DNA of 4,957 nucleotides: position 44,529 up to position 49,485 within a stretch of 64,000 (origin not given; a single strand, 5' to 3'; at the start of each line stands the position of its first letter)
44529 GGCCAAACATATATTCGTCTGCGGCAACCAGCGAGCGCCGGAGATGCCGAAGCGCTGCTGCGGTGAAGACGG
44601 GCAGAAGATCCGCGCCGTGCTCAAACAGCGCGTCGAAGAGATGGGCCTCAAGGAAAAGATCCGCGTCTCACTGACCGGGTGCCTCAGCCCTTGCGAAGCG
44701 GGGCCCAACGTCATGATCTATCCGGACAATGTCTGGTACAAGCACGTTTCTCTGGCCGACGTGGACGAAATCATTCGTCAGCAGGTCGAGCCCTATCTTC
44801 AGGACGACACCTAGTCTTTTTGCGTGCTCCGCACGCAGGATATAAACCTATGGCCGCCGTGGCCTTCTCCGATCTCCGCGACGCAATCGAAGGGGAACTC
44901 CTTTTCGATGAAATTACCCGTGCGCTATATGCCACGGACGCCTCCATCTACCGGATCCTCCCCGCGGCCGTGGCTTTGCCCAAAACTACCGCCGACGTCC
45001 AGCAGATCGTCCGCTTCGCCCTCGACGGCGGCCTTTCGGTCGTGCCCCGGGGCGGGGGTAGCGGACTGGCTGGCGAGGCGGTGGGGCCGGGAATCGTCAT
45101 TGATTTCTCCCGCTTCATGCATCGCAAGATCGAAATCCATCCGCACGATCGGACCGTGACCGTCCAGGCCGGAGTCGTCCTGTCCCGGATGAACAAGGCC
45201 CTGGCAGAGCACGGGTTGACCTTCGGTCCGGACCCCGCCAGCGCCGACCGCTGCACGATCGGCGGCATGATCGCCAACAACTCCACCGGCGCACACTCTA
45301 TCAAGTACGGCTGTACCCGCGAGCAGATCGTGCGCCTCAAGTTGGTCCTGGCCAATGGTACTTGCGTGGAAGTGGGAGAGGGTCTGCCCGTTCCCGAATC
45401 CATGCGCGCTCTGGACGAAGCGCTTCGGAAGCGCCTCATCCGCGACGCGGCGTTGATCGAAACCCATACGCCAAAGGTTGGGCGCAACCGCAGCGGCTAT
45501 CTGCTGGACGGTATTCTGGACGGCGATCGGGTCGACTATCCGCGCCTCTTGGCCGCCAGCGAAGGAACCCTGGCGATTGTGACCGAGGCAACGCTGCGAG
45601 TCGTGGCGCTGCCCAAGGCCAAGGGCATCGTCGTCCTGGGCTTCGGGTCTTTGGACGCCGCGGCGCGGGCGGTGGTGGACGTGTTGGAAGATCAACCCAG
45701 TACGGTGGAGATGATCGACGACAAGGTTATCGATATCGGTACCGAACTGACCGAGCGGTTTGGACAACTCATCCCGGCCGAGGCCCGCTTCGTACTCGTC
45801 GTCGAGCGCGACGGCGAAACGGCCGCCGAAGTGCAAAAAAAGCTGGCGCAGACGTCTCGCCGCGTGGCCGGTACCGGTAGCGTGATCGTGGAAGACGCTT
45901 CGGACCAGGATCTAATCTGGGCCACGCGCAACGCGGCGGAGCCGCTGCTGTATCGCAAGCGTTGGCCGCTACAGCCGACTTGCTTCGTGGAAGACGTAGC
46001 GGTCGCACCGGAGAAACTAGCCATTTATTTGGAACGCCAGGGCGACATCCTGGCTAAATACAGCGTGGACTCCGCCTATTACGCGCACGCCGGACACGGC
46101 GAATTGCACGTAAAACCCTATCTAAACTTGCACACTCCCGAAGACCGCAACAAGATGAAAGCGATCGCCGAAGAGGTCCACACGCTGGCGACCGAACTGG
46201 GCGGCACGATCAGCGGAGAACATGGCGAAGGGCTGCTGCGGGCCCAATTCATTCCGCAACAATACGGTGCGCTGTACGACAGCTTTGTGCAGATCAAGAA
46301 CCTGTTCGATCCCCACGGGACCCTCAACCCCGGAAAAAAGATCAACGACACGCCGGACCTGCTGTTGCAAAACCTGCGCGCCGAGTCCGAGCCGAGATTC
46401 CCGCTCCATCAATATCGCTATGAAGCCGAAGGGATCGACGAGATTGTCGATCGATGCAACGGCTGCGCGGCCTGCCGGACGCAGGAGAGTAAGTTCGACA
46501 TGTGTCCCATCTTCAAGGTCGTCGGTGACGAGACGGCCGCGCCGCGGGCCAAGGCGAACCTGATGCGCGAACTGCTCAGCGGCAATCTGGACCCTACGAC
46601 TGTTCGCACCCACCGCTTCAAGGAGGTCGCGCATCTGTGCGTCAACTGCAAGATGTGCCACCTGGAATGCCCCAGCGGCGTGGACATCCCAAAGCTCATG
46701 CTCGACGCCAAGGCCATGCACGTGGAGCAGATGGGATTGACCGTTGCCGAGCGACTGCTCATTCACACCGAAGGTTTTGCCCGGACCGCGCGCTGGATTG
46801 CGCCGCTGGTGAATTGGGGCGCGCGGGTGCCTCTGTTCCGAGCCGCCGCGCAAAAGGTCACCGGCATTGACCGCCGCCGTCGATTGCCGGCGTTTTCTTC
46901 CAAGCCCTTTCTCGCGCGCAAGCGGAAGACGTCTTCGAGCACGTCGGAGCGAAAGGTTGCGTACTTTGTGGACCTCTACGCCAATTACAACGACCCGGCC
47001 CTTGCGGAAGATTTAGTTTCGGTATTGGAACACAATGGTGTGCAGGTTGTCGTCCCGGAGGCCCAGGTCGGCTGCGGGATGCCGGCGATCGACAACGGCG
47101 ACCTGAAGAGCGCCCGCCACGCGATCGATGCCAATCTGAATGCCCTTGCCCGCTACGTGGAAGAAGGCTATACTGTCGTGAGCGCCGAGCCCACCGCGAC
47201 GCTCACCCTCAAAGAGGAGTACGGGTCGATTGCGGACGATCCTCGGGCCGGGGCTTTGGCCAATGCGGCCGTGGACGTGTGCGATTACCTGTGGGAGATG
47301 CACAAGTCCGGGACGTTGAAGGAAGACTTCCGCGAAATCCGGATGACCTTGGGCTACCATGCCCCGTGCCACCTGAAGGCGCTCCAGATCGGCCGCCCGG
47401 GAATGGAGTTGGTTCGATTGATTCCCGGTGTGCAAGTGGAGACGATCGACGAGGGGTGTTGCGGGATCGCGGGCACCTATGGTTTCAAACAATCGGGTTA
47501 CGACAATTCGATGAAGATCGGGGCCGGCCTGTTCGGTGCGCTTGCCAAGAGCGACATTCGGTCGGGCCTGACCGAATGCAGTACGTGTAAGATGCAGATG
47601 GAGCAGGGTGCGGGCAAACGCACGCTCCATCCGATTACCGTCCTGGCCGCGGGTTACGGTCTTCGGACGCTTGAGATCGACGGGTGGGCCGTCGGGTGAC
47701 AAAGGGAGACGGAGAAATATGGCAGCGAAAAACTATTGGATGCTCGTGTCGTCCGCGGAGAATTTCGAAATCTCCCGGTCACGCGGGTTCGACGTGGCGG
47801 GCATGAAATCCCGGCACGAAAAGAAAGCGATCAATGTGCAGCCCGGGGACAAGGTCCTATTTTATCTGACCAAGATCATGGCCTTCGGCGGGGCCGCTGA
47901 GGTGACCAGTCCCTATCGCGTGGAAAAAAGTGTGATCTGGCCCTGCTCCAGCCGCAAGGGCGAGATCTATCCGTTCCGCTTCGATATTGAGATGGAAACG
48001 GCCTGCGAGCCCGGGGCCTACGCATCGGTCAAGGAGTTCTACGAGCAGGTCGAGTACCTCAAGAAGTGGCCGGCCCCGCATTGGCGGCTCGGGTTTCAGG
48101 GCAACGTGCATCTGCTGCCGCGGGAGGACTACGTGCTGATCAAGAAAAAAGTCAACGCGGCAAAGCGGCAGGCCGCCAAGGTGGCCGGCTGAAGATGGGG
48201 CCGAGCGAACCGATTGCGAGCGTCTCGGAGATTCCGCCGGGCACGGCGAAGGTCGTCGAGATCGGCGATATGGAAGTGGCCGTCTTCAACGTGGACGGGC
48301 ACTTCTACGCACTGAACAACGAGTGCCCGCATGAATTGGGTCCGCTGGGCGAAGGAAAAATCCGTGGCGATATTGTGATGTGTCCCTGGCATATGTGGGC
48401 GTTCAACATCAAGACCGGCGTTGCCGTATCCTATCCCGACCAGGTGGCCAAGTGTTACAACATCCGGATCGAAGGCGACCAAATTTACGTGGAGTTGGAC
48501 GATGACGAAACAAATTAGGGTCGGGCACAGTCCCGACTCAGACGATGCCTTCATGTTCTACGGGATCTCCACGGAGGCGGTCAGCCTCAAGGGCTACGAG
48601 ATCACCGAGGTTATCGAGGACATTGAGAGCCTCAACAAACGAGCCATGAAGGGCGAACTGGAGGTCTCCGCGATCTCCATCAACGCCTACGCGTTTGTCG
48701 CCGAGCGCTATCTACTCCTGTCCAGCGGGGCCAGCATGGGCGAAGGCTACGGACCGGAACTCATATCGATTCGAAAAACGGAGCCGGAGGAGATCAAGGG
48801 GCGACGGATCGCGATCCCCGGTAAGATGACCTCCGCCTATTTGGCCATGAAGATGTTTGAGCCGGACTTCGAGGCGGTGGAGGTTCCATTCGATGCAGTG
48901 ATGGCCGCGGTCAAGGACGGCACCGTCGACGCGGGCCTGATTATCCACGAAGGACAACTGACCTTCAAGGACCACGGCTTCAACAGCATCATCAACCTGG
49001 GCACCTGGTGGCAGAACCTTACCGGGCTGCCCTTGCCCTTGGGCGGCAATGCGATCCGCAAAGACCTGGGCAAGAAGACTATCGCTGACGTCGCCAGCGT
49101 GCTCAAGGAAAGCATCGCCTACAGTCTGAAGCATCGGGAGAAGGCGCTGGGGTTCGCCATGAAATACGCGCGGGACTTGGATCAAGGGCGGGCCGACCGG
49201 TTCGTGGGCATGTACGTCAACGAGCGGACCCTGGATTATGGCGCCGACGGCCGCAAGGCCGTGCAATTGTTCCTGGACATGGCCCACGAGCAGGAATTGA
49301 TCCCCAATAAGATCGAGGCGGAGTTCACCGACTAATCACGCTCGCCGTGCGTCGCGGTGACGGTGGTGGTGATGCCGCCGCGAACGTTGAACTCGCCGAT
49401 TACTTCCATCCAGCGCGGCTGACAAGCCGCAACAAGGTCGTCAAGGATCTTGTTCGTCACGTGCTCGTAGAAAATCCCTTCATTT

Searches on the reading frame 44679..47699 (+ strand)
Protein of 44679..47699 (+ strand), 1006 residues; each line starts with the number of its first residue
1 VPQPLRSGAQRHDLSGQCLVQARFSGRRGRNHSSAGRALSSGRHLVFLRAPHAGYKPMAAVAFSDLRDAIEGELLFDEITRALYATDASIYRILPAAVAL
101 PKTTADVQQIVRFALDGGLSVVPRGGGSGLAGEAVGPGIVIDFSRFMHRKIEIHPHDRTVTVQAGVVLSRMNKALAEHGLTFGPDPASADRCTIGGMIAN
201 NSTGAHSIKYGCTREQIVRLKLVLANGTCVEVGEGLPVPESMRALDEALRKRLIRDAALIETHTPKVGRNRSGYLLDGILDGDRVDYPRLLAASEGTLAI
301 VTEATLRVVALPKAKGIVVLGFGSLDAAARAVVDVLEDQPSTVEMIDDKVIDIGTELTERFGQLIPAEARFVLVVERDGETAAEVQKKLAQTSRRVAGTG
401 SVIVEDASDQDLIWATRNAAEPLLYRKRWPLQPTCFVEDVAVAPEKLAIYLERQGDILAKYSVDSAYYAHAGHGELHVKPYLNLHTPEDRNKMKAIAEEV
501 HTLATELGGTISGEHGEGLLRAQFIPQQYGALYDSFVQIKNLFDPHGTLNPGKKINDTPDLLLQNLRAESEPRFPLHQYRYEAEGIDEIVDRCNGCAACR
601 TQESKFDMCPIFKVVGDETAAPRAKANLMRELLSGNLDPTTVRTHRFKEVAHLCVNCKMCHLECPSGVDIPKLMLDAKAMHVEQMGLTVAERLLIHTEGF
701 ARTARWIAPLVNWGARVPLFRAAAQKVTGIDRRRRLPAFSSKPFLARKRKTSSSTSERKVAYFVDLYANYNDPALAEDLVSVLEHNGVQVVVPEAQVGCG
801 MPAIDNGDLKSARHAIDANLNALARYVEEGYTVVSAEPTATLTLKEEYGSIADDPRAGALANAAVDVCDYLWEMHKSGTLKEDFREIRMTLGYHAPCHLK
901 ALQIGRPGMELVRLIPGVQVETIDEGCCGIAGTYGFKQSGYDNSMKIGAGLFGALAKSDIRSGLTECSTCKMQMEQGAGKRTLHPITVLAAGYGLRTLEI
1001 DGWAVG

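Call 33: search_protein_families(library=pfam, proteins=[window:44679-47699:+], max_evalue=0.001)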
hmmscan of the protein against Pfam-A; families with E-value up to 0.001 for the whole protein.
window:44679-47699:+ (1006 aa): 5 families
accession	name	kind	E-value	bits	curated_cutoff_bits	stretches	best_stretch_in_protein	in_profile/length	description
PF02913.24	FAD-oxidase_C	-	4.8e-48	164.5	21.2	1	312-553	2-247/248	FAD linked oxidases, C-terminal domain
PF01565.28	FAD_binding_4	-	1.2e-42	145.4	26.4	1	95-232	1-138/139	FAD binding domain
PF02754.22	CCG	-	1.7e-11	44.5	20.6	1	892-974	2-84/85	Cysteine-rich domain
PF13183.11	Fer4_8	-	1.2e-08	35.8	27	1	590-668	2-68/68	4Fe-4S dicluster domain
PF13534.11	Fer4_17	-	1.8e-07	32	22.2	1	592-669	1-61/61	4Fe-4S dicluster domain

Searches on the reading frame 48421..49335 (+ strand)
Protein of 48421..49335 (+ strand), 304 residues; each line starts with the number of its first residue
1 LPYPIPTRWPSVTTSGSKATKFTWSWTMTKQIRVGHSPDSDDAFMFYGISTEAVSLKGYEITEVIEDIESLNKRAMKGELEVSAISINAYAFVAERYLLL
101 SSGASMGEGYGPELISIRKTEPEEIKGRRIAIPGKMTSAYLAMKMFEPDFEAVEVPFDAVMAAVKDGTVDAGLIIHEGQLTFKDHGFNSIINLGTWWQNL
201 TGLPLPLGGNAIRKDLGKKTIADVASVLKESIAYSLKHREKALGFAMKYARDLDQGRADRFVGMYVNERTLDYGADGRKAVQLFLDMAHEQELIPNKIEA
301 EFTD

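Call 33: search_protein_families(library=pfam, proteins=[window:48421-49335:+], max_evalue=0.001)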
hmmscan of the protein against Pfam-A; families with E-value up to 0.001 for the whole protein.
window:48421-49335:+ (304 aa): 1 family
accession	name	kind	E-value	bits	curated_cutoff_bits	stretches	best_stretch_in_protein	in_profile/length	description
PF02621.19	VitK2_biosynth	-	6.1e-72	242.5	26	1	32-290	1-252/252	Menaquinone biosynthesis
